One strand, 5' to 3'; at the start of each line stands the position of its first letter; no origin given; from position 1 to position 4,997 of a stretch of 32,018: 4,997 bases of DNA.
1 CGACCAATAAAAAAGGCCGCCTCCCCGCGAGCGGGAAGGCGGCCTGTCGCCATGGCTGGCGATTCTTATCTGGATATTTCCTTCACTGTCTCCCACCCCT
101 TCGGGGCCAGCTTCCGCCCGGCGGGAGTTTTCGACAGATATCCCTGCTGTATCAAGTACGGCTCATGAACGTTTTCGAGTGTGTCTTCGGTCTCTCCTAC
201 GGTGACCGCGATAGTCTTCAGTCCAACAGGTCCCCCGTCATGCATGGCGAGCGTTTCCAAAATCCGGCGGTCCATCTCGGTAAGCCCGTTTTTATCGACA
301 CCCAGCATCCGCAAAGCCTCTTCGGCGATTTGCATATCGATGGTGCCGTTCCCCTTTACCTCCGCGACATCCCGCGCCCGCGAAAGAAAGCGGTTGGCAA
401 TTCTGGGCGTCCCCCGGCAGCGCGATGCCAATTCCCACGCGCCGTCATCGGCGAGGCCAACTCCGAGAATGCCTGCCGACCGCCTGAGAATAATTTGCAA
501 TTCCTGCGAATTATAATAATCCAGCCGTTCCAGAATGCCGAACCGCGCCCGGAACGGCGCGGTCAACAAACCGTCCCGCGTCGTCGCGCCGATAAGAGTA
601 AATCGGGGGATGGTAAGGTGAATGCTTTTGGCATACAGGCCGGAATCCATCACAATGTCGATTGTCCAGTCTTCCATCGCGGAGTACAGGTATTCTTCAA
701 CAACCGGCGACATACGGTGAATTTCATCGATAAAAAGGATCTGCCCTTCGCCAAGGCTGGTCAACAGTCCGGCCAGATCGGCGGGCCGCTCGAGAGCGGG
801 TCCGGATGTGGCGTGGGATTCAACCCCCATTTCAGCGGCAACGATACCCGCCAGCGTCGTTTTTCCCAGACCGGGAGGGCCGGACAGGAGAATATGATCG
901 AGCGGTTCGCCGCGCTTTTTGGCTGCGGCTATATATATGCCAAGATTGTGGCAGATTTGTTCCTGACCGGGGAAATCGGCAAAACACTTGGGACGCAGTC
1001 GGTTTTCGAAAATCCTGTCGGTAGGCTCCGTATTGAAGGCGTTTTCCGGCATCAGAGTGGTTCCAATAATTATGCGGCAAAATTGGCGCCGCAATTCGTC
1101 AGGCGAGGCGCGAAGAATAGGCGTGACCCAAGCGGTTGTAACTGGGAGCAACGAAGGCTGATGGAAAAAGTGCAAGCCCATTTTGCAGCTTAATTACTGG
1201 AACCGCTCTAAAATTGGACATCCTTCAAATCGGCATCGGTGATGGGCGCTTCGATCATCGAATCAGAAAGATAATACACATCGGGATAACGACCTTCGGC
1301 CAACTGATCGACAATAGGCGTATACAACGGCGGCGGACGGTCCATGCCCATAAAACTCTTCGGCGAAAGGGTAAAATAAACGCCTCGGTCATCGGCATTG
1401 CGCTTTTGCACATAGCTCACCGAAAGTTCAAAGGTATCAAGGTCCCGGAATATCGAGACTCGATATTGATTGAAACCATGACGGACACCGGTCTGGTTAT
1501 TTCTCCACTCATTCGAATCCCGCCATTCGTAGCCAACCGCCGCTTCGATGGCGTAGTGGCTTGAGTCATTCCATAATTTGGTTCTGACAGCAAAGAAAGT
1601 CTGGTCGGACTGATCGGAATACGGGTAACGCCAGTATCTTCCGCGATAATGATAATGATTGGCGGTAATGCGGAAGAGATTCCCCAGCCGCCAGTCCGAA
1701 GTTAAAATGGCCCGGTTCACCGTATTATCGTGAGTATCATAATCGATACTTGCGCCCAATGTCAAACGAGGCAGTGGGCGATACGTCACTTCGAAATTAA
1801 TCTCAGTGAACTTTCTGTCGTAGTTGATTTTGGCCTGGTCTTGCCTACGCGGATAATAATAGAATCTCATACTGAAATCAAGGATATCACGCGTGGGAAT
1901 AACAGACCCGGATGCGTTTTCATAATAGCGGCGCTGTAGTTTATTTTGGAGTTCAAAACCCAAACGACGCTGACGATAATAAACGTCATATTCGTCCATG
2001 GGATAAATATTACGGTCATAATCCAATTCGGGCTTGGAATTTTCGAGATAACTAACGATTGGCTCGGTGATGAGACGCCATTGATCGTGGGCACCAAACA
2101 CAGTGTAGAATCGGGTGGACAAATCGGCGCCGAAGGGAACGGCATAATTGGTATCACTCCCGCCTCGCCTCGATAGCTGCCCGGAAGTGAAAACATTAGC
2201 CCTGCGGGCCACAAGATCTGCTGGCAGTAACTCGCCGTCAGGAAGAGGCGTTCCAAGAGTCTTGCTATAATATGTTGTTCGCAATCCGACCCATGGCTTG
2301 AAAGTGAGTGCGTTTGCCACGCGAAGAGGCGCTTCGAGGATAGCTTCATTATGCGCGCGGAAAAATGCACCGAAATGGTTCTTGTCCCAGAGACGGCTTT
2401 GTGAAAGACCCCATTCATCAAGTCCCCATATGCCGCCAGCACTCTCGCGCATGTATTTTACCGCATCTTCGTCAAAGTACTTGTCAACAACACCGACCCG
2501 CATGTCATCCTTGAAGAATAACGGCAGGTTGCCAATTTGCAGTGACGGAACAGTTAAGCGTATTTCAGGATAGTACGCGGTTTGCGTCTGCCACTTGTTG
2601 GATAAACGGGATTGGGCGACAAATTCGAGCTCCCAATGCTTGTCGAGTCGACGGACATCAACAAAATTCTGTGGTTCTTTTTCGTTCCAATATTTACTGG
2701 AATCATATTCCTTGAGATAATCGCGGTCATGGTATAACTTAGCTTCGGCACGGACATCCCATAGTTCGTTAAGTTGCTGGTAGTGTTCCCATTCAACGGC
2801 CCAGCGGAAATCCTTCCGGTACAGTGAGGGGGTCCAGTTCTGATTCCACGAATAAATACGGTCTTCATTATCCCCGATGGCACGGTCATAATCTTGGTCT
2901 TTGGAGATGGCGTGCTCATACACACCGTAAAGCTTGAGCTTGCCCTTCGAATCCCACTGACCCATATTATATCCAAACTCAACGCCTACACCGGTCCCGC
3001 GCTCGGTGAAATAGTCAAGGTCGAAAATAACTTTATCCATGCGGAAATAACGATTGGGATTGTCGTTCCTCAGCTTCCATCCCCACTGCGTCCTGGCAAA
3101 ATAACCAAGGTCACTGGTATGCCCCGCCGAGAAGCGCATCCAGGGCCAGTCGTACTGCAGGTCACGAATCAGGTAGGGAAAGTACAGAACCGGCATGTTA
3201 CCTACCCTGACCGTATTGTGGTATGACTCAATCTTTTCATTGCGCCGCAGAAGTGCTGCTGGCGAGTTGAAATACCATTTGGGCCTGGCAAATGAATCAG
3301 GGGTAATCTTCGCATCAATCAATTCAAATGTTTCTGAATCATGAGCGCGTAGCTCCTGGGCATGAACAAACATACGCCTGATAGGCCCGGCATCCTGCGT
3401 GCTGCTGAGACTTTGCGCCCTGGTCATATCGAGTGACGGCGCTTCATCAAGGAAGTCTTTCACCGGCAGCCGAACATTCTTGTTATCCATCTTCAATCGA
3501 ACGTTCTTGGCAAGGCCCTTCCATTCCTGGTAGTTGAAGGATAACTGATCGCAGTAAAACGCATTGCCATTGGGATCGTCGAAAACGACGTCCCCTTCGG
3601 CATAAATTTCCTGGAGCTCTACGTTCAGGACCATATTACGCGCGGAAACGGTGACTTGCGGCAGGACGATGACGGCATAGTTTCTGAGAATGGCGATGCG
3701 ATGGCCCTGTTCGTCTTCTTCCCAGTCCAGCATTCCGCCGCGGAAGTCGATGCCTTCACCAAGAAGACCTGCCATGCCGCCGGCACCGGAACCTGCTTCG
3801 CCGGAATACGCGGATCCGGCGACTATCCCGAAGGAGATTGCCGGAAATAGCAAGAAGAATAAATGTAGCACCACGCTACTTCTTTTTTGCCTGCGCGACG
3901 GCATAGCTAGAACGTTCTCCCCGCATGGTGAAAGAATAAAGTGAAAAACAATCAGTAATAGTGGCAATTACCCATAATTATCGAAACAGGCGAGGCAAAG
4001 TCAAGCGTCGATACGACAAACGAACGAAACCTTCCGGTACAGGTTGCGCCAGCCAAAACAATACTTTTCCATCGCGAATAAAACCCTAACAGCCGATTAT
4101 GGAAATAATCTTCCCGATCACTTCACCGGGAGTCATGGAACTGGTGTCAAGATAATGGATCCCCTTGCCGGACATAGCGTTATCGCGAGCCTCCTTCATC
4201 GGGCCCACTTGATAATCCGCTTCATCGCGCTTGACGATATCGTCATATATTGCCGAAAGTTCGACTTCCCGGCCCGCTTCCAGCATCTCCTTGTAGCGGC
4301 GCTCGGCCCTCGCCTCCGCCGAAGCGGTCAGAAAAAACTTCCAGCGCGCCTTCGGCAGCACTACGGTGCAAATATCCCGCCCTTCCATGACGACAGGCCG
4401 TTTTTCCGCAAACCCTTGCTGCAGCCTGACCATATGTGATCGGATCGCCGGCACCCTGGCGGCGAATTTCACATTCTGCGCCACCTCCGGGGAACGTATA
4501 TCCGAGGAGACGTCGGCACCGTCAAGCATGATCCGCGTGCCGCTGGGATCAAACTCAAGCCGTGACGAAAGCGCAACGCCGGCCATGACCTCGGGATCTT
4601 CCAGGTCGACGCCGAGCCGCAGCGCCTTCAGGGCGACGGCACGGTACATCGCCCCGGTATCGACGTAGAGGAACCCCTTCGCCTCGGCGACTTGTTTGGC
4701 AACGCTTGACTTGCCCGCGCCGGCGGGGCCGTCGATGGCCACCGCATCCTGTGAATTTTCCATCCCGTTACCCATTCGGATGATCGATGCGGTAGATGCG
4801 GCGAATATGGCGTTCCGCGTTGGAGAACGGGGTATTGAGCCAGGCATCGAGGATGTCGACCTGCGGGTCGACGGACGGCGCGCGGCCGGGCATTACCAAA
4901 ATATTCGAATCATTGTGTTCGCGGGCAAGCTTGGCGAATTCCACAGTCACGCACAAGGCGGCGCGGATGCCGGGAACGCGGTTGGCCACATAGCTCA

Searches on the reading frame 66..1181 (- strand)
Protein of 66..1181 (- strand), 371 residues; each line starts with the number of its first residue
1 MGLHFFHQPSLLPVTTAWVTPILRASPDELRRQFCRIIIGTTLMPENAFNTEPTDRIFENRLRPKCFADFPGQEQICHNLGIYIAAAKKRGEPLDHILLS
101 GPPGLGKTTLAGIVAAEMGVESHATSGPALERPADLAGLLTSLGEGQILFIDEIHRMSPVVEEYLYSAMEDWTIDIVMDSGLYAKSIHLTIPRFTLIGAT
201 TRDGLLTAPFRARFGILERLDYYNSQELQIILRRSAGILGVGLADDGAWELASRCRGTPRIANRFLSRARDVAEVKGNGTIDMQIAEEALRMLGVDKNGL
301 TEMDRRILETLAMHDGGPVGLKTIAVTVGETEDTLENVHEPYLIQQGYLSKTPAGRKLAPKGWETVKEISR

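Call 65: search_protein_families(library=pfam, proteins=[window:66-1181:-], max_evalue=0.0001)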
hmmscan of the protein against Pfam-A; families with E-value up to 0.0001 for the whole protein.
window:66-1181:- (371 aa): 5 families
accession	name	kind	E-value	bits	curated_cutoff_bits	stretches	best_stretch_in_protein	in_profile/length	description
PF05496.18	RuvB_N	-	2.2e-70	235.9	27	1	62-220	1-159/159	Holliday junction DNA helicase RuvB P-loop domain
PF17864.7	AAA_lid_4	-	4.2e-27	94.1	27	1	223-296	1-74/74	RuvB AAA lid domain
PF05491.19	RuvB_C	-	1.4e-21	76.7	24.7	1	297-366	1-71/72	RuvB C-terminal winged helix domain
PF00004.35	AAA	-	2.5e-17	64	21.2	1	97-219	1-128/131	ATPase family associated with various cellular activities (AAA)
PF07728.20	AAA_5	-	5.8e-08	33.3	22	1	96-213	1-138/139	AAA domain (dynein-related subfamily)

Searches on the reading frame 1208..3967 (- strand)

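Call 65: search_protein_families(library=pfam, proteins=[window:1208-3967:-], max_evalue=0.0001)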
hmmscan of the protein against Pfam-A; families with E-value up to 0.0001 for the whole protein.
window:1208-3967:- (919 aa): 1 family
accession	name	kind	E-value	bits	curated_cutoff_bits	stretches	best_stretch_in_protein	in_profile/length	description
PF04453.20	LptD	-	8.9e-06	25.7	22.4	1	387-790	2-372/384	LPS transport system D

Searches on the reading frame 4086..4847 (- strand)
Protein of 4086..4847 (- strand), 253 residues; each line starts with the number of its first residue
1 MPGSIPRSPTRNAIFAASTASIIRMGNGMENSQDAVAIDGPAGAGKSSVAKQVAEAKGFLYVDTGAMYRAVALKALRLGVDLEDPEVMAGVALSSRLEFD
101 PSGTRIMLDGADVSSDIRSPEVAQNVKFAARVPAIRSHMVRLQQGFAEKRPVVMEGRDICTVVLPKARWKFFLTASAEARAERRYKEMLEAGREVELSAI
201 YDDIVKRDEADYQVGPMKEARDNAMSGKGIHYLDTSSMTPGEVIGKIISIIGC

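Call 65: search_protein_families(library=pfam, proteins=[window:4086-4847:-], max_evalue=0.0001)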
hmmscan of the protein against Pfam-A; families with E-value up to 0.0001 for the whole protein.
window:4086-4847:- (253 aa): 1 family
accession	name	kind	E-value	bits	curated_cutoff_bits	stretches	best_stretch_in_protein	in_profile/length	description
PF02224.24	Cytidylate_kin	-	7.7e-61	205.9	26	1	36-251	1-209/211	Cytidylate kinase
